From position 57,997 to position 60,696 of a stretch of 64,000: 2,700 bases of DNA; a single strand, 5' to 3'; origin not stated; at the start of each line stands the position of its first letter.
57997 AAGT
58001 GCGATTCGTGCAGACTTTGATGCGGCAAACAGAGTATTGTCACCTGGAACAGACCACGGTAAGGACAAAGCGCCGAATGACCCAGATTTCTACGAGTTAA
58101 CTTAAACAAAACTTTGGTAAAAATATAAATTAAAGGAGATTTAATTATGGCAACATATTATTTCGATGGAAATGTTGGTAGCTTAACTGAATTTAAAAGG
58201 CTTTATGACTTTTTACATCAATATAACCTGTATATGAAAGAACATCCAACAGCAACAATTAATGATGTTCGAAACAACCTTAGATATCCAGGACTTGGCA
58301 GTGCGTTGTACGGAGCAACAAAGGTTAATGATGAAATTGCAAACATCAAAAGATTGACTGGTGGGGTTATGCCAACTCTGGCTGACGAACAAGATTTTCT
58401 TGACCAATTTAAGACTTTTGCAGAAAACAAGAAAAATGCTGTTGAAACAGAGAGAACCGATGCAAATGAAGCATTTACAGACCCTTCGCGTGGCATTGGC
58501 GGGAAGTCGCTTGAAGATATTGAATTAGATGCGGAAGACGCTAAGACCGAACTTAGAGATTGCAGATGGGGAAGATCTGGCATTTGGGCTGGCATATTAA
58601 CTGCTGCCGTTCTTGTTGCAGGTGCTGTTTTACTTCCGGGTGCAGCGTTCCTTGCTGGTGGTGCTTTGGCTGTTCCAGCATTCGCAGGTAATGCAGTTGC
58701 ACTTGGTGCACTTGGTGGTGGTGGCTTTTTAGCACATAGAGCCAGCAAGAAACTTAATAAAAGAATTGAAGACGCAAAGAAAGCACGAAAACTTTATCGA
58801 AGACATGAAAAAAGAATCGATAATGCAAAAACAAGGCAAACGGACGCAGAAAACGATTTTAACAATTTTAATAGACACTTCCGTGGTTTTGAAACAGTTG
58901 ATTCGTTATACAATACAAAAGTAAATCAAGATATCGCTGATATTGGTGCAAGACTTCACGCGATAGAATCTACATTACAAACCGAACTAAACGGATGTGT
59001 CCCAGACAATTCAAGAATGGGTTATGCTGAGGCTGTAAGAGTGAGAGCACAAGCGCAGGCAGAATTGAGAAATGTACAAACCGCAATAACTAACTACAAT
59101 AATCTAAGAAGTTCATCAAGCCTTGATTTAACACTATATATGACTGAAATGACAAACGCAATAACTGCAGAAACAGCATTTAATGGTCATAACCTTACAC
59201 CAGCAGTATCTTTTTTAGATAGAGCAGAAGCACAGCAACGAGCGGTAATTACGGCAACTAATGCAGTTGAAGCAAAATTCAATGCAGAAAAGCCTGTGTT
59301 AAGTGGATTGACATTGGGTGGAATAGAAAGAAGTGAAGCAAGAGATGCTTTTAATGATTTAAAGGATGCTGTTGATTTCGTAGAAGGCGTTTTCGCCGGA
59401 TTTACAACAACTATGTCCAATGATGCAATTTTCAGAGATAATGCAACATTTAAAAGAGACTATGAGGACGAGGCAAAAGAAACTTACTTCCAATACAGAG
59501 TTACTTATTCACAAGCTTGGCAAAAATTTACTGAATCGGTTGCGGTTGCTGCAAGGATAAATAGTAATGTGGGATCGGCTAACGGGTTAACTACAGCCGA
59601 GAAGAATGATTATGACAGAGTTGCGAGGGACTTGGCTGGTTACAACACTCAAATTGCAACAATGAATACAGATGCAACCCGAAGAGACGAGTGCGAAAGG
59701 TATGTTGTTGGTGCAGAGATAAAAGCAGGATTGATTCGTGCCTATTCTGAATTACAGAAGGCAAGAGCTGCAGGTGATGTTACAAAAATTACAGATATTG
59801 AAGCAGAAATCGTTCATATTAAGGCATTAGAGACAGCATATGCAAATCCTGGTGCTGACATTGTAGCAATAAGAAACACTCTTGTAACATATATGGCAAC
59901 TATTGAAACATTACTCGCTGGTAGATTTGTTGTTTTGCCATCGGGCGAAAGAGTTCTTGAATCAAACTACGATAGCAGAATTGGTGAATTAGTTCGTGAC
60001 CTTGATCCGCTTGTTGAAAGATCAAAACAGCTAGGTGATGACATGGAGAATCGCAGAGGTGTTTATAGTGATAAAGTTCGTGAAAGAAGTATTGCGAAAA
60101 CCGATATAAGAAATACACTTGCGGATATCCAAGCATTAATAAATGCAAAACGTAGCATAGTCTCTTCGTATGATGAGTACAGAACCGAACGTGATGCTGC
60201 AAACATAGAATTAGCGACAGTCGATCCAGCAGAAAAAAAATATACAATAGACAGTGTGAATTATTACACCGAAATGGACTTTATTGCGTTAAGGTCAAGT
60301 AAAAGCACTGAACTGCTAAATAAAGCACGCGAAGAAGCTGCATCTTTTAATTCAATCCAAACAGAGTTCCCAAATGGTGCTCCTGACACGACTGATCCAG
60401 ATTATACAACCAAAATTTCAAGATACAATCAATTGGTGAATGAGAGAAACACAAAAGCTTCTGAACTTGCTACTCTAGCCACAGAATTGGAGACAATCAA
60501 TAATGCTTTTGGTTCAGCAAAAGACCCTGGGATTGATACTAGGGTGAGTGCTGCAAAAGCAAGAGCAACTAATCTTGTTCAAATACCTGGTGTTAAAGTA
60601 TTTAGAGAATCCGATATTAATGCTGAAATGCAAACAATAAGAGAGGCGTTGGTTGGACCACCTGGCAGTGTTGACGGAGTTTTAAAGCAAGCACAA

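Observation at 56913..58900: The upstream gene is a short paralogue of the giant protein's N-terminus, forming a two-gene operon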

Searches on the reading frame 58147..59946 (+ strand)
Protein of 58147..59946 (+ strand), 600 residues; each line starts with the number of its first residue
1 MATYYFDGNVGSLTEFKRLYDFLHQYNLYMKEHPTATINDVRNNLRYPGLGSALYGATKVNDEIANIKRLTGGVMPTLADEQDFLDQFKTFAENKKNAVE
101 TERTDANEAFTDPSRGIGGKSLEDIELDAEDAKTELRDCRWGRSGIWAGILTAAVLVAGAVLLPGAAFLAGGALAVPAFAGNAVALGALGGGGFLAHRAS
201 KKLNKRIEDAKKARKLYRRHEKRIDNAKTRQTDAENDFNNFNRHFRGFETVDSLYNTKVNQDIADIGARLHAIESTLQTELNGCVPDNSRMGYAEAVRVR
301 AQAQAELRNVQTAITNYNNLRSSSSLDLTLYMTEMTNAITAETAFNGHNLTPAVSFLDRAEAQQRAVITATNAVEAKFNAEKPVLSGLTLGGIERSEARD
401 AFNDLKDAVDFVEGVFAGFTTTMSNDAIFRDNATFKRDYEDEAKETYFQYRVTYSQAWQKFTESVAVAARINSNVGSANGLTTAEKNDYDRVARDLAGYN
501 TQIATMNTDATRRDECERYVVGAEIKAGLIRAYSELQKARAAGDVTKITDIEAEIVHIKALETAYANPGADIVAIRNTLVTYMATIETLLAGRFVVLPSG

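Call 82: search_dna_similar(query=window:58147-59946:+, collection=phages, mode=protein, max_evalue=0.001, max_rows=10)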
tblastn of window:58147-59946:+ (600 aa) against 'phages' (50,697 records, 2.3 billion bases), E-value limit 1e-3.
No match.
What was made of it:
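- On Phage tape-measure or other phage proteins: No tblastn hit in phage records (call 82).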

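Call 83: search_dna_similar(query=window:58147-59946:+, collection=plasmids, mode=protein, max_evalue=0.001, max_rows=10)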
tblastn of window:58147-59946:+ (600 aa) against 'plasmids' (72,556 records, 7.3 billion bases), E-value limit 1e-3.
No match.

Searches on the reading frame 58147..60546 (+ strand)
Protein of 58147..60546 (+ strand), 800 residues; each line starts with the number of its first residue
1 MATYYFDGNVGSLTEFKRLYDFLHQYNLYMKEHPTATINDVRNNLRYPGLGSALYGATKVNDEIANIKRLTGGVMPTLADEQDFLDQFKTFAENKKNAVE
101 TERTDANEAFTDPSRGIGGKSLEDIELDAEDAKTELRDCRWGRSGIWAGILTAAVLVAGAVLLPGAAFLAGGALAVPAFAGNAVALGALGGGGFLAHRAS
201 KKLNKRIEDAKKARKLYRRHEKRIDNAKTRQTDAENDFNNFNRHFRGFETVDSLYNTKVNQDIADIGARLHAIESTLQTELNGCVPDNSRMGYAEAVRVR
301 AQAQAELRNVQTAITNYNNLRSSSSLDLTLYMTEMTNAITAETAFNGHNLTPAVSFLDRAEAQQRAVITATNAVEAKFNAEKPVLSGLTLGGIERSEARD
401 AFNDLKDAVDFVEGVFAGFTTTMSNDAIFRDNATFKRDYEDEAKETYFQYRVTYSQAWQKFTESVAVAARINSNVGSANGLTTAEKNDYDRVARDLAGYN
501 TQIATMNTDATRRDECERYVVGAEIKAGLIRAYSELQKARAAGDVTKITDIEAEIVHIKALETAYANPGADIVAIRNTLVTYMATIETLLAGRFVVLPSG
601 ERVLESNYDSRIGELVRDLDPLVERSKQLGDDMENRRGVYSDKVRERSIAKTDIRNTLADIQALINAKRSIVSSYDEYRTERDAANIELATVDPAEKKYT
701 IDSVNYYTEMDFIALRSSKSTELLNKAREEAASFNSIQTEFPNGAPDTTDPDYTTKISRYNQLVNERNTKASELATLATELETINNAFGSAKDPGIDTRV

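Call 18: find_related_loci(query=A3, collection=genome_contigs, flank=10000)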
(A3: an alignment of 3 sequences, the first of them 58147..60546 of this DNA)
Query A3 (800 aa) in genome_contigs; peptide patterns used: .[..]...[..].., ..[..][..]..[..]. (x = any residue, [..] = any of these).
599 stretches matched a pattern, but none encodes a relative of the query by tblastn (E <= 1e-3).

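Call 19: find_related_loci(query=A3, collection=metagenome_contigs, flank=10000)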
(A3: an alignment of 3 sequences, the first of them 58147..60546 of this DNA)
Query A3 (800 aa) in metagenome_contigs; peptide patterns used: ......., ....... (x = any residue, [..] = any of these).
431 stretches matched a pattern, but none encodes a relative of the query by tblastn (E <= 1e-3).

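Call 20: find_related_loci(query=A3, collection=viral_contigs, flank=10000)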
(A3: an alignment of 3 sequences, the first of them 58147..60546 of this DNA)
Query A3 (800 aa) in viral_contigs; peptide patterns used: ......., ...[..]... (x = any residue, [..] = any of these).
212 stretches matched a pattern, but none encodes a relative of the query by tblastn (E <= 1e-3).
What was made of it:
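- Tried and rejected: Collection scans with the C alignment found nothing in GTDB genomes, JGI metagenomes or IMG/VR (calls 18-20).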

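Call 29: search_protein_representatives(alignment_id=A4)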
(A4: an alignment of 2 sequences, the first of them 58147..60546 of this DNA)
Query: 2 sequences, 807 profile positions. Proteins with E-value up to 0.001 (for the whole library): 6; up to 1e-10: 5; up to 1e-30: 4. The best 6 are listed.
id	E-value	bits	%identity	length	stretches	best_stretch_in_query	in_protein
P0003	0.0e+00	1328.3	-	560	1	1-560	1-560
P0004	3.5e-186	637.5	-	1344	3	312-797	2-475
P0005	1.1e-94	334.8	-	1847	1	1-716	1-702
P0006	3.9e-79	283.5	-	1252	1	1-588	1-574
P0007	8.6e-15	70.6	-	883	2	72-771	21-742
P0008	2.1e-04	36.2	-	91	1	1-99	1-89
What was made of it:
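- The exhaustive search with C returned no B-like protein at a library-wide E of 0.001 or better (call 29). The family is extremely narrow, with 6 hits in 1.84 billion proteins (call 29).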

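Call 35: find_encoding_contigs(protein=P0005, flank=10000)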
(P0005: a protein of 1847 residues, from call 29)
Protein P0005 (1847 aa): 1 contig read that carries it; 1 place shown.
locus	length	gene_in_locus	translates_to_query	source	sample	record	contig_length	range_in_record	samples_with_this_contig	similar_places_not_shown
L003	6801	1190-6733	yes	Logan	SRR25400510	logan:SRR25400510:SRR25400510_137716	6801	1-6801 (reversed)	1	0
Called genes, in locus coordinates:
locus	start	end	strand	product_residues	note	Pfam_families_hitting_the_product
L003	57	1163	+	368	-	-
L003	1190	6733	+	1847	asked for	-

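Call 36: find_encoding_contigs(protein=P0006, flank=10000)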
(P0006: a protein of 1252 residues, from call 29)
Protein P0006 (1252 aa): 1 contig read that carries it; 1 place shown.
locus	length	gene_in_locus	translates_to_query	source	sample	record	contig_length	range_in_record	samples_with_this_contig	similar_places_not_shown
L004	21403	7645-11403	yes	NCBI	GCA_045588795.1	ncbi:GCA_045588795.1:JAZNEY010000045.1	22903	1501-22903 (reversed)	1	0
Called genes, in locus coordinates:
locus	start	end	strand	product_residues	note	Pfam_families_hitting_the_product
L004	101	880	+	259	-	-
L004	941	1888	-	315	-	PF13793:Pribosyltran_N, PF00156:Pribosyltran, PF14572:Pribosyl_synth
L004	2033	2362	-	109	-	-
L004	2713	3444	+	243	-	PF18912:DZR_2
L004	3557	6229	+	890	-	PF07517:SecA_DEAD, PF00270:DEAD, PF01043:SecA_PP_bind, PF21090:P-loop_SecA, PF07516:SecA_SW, PF02810:SEC-C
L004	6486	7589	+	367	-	-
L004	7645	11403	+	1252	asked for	-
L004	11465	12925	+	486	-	-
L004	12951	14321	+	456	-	-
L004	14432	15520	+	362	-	PF03462:PCRF, PF00472:RF-1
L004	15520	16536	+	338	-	PF00814:TsaD, PF02543:Carbam_trans_N (weak), PF22521:HypF_C_2 (weak)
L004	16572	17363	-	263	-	-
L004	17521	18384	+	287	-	PF02645:DegV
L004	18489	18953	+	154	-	PF05848:CtsR, PF17727:CtsR_C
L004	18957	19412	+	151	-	-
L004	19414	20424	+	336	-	PF00217:ATP-gua_Ptrans, PF27454:McsB_C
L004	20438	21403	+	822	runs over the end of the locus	?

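Call 37: find_encoding_contigs(protein=P0007, flank=10000)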
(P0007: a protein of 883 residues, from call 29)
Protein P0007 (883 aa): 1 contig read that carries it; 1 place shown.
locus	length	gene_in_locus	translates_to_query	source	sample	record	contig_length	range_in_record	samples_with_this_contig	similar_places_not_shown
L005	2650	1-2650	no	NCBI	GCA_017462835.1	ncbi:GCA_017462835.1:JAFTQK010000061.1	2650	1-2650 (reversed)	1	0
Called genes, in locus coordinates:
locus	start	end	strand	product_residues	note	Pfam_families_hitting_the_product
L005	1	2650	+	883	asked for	?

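Call 38: find_encoding_contigs(protein=P0008, flank=10000)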
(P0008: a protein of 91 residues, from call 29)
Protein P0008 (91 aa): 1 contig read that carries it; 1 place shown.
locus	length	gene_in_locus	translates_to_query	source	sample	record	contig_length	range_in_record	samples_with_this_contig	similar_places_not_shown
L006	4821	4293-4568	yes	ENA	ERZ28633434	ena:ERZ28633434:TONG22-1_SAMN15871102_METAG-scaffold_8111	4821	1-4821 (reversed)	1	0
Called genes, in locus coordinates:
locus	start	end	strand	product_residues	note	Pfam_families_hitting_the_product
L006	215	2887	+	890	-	PF07517:SecA_DEAD, PF00270:DEAD, PF01043:SecA_PP_bind, PF21090:P-loop_SecA, PF07516:SecA_SW, PF02810:SEC-C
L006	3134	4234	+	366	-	-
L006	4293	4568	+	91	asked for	-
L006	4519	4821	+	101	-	?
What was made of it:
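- In L004 it sits between secA and prfB, and in L006 secA is likewise directly upstream (calls 36, 38).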

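Call 47: search_protein_families(library=pfam, proteins=[P0005, P0006, L004:11465-12922:+, L004:12951-14318:+, L004:6486-7586:+, L003:57-1160:+, P0007], max_evalue=0.1)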
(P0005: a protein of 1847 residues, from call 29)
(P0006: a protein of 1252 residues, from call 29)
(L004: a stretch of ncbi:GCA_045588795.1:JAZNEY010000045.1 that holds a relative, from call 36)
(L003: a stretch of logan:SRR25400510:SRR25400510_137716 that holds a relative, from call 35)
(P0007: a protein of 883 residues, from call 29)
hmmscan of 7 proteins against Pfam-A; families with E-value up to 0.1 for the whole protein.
P0005 (1847 aa): 1 family
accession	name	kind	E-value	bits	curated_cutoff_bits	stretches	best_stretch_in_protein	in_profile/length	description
PF19754.4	DUF6241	-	0.083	13.5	27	0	913-993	16-84/90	Family of unknown function (DUF6241)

P0006 (1252 aa): 1 family
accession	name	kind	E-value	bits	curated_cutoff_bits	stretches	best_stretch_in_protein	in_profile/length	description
PF06064.16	Gam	-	0.037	14.7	25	0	689-755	21-90/98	Host-nuclease inhibitor protein Gam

L004:11465-12922:+ (486 aa): 0 families

L004:12951-14318:+ (456 aa): 0 families

L004:6486-7586:+ (367 aa): 2 families
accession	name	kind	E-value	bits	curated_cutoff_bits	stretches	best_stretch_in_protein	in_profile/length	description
PF20892.2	SidC_lipid-bd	-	0.029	14.8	27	1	181-272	26-115/127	SidC, lipid-binding domain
PF20990.2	DUF2207_C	-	0.03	14.5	33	1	70-170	90-183/247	Predicted membrane protein (DUF2207) C-terminal domain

L003:57-1160:+ (368 aa): 1 family
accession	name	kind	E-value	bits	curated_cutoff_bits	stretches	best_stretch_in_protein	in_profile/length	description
PF07862.16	Nif11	-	0.015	16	23.8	0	263-289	14-40/48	Nif11 domain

P0007 (883 aa): 0 families
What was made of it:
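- No sortase or cell-wall-binding Pfam domain is found in the complete orthologues P0005 and P0006 (call 47).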

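Call 48: search_protein_families(library=ncbifam, proteins=[P0005, P0006, L004:11465-12922:+, L004:12951-14318:+], max_evalue=0.1)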
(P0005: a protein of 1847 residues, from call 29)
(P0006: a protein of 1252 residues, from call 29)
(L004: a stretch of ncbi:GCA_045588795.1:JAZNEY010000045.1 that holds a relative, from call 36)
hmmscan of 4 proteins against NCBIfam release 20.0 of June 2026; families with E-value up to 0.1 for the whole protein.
P0005 (1847 aa): 0 families

P0006 (1252 aa): 0 families

L004:11465-12922:+ (486 aa): 2 families
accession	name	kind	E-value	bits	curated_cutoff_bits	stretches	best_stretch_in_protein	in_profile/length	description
NF052531.1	Strep_LiaS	equivalog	0.0042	16.4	450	1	137-324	4-172/328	envelope stress sensor histidine kinase LiaS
TIGR02854.1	spore_II_GA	equivalog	0.013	14.9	209.55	1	134-207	83-151/293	sigma-E processing peptidase SpoIIGA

L004:12951-14318:+ (456 aa): 0 families

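Call 57: search_protein_families(library=phrogs, proteins=[P0005, P0006, L004:11465-12922:+, L004:12951-14318:+], max_evalue=0.01)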
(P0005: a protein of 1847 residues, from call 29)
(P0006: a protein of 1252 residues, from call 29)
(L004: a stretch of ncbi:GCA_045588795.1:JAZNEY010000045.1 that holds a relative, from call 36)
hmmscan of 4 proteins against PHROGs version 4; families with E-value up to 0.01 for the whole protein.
P0005 (1847 aa): 0 families

P0006 (1252 aa): 0 families

L004:11465-12922:+ (486 aa): 0 families

L004:12951-14318:+ (456 aa): 0 families

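Call 58: search_protein_families(library=padloc, proteins=[P0005, P0006, L004:11465-12922:+, L004:12951-14318:+], max_evalue=0.01)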
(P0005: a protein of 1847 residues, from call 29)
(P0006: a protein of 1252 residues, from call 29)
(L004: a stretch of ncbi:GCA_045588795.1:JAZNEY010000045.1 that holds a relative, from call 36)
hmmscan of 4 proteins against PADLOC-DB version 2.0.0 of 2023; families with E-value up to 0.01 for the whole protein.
P0005 (1847 aa): 0 families

P0006 (1252 aa): 0 families

L004:11465-12922:+ (486 aa): 0 families

L004:12951-14318:+ (456 aa): 0 families

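Call 100: find_encoding_contigs(protein=P0004, flank=10000)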
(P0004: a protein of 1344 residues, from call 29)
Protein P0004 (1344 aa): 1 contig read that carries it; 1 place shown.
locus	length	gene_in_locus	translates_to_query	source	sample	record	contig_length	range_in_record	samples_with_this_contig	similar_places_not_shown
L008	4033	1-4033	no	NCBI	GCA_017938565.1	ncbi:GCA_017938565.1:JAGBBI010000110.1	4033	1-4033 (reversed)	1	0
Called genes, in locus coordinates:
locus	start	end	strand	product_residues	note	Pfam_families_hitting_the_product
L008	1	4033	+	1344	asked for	?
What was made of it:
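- Tried and rejected: P0004's contig is cut at both ends (call 100).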
